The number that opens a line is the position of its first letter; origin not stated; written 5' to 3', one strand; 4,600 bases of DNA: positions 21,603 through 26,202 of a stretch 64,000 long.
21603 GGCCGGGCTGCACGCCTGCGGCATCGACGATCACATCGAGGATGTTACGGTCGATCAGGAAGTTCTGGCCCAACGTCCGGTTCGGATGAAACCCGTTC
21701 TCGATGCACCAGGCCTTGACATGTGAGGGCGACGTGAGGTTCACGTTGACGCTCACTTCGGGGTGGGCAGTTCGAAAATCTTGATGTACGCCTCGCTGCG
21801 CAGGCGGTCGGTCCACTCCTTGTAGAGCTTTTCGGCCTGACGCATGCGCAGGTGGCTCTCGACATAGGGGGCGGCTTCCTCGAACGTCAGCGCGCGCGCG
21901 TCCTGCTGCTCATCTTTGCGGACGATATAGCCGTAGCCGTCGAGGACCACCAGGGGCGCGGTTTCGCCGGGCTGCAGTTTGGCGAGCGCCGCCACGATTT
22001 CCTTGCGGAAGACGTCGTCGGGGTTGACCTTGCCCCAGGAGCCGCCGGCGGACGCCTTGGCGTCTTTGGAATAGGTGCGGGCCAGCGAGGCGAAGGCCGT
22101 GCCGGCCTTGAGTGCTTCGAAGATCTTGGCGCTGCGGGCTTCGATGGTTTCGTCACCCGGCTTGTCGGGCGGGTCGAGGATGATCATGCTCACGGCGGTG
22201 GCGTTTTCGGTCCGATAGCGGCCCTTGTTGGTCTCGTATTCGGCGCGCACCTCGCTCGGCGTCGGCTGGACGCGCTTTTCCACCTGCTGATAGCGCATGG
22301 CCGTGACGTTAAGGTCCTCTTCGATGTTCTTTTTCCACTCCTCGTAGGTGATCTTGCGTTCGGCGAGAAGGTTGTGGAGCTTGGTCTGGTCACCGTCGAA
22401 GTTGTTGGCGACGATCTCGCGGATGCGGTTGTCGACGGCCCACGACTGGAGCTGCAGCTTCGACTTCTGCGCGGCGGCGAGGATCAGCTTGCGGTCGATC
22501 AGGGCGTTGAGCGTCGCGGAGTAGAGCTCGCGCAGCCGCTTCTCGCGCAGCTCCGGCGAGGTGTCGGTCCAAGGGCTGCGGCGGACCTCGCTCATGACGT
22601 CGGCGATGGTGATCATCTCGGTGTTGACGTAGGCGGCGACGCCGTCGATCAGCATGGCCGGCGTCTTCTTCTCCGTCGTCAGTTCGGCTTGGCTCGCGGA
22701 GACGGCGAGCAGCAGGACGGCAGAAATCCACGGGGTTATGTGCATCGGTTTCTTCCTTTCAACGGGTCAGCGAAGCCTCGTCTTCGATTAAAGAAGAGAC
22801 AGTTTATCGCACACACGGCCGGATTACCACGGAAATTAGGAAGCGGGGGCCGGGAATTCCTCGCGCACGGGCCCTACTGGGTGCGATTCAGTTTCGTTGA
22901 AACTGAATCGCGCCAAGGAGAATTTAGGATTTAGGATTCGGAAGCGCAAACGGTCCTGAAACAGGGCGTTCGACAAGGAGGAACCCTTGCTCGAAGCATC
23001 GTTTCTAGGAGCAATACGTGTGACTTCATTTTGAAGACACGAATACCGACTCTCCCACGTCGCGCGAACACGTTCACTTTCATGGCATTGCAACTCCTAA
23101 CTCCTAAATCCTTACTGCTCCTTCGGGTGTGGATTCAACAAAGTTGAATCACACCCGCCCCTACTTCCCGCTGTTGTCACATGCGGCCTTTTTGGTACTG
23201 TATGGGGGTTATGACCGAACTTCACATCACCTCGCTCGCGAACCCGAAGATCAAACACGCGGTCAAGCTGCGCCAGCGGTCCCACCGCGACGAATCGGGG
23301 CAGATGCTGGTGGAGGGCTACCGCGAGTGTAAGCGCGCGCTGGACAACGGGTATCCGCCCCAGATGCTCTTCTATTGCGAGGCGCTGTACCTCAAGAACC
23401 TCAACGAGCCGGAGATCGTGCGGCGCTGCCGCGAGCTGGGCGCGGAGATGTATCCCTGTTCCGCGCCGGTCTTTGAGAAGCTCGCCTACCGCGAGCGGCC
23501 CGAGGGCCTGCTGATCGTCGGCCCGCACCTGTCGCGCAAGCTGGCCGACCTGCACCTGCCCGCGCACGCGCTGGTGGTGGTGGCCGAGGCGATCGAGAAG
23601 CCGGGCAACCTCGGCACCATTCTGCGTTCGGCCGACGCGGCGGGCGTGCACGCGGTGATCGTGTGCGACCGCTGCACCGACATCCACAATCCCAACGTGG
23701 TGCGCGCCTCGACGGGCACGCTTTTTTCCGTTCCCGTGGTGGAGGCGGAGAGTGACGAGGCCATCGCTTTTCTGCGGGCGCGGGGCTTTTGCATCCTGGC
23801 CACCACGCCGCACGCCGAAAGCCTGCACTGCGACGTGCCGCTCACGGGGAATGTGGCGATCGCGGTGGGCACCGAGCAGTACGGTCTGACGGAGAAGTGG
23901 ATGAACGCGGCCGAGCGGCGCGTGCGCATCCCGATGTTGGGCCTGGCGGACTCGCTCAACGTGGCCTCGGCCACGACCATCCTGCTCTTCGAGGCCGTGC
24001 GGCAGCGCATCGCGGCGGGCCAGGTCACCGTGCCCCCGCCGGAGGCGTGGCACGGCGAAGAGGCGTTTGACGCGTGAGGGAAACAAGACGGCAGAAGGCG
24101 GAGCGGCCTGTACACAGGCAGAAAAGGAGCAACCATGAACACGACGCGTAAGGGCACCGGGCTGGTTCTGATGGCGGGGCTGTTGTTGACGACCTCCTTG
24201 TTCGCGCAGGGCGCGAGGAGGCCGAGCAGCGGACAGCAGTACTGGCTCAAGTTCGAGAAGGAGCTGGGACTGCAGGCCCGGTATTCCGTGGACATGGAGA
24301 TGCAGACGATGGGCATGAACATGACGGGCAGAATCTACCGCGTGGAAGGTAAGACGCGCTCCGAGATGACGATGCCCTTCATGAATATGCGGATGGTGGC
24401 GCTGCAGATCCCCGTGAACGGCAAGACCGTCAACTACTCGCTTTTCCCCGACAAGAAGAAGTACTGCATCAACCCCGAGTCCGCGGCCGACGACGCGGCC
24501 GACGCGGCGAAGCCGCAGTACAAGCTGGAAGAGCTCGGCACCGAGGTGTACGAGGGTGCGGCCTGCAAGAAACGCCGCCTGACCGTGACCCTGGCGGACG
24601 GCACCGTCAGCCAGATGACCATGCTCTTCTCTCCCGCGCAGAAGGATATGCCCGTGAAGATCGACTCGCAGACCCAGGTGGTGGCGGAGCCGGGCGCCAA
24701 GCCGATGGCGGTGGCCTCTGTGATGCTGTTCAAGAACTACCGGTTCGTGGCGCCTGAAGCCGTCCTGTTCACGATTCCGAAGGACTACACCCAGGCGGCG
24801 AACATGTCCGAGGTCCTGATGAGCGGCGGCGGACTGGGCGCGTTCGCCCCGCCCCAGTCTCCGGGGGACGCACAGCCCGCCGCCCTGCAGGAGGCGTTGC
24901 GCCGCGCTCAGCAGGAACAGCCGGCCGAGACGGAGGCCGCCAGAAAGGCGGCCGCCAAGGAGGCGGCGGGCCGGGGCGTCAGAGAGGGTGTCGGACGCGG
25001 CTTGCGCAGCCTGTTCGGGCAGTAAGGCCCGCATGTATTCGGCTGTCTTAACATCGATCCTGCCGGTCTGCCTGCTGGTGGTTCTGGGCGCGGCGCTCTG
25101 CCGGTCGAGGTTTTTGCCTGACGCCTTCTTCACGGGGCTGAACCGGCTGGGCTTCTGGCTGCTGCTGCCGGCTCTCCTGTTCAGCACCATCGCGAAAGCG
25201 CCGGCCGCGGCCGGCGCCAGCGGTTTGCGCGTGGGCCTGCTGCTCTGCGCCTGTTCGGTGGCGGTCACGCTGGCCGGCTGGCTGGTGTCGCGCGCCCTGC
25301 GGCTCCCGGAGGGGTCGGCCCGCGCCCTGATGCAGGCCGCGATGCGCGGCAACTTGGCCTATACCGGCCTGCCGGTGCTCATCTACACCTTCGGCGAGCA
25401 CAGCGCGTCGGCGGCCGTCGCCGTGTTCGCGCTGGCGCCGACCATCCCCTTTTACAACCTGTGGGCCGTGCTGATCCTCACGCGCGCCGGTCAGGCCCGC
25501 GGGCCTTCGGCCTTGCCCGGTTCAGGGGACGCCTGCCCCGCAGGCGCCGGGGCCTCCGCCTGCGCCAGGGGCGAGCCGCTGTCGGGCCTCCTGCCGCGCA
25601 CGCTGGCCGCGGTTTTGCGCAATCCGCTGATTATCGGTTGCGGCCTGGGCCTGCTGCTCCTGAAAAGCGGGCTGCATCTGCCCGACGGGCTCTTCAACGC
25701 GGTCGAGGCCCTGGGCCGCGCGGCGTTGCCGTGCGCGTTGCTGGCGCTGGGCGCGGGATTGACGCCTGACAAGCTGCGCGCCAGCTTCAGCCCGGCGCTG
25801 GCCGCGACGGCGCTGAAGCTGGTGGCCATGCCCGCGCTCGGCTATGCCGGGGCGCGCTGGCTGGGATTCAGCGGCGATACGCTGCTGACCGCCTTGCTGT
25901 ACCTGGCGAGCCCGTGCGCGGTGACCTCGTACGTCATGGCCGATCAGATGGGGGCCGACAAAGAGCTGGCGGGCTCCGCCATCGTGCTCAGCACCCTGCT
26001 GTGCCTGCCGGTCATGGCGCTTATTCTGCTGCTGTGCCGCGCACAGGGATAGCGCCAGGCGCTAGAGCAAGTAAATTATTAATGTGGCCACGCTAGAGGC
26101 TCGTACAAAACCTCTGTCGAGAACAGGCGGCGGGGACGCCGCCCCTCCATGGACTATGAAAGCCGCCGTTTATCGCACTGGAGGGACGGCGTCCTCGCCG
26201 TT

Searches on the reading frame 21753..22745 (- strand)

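Call 11: search_protein_families(library=pfam, proteins=[window:21753-22745:-], max_evalue=0.001)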
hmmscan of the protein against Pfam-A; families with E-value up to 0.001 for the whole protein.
window:21753-22745:- (330 aa): 5 families
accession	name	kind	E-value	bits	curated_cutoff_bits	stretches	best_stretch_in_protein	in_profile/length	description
PF13145.12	Rotamase_2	-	2.4e-12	48.1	27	1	161-292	1-120/121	PPIC-type PPIASE domain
PF13624.11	SurA_N_3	-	1.3e-10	41.8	27.2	1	31-149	40-160/162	SurA-like N-terminal domain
PF13616.12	Rotamase_3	-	1.1e-08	36.1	22.5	1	179-267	12-102/116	PPIC-type PPIASE domain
PF00639.27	Rotamase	-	1.6e-08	35.9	21.7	1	191-272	7-89/97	PPIC-type PPIASE domain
PF09312.16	SurA_N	-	0.00023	21.7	30.8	1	33-150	1-117/118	SurA N-terminal domain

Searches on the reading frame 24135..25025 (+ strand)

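Call 11: search_protein_families(library=pfam, proteins=[window:24135-25025:+], max_evalue=0.001)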
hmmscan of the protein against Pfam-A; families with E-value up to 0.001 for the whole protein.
window:24135-25025:+ (296 aa): 1 family
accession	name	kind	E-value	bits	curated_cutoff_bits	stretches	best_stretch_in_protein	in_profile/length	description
PF14371.13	DUF4412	-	0.00051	20.3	21.6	1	52-150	5-108/191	Domain of unknown function (DUF4412)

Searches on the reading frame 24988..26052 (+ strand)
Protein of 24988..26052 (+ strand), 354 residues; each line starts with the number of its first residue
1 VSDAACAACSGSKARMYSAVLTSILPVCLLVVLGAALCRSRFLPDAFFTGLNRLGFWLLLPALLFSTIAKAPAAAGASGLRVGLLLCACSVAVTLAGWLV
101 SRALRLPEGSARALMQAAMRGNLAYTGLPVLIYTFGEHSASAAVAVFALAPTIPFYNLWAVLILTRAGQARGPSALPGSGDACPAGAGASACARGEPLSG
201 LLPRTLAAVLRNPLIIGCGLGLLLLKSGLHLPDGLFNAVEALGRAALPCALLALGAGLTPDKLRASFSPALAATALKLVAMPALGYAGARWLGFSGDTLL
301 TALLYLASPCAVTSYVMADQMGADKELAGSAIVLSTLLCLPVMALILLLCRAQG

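Call 11: search_protein_families(library=pfam, proteins=[window:24988-26052:+], max_evalue=0.001)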
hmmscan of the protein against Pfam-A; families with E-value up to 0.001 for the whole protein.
window:24988-26052:+ (354 aa): 2 families
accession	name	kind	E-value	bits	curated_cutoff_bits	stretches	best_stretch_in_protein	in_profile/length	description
PF03547.23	Mem_trans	-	1.3e-30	106.6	25.7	1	20-346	2-342/343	Membrane transport protein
PF01758.21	SBF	-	0.00052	20.2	24.3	1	269-349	29-113/191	Sodium Bile acid symporter family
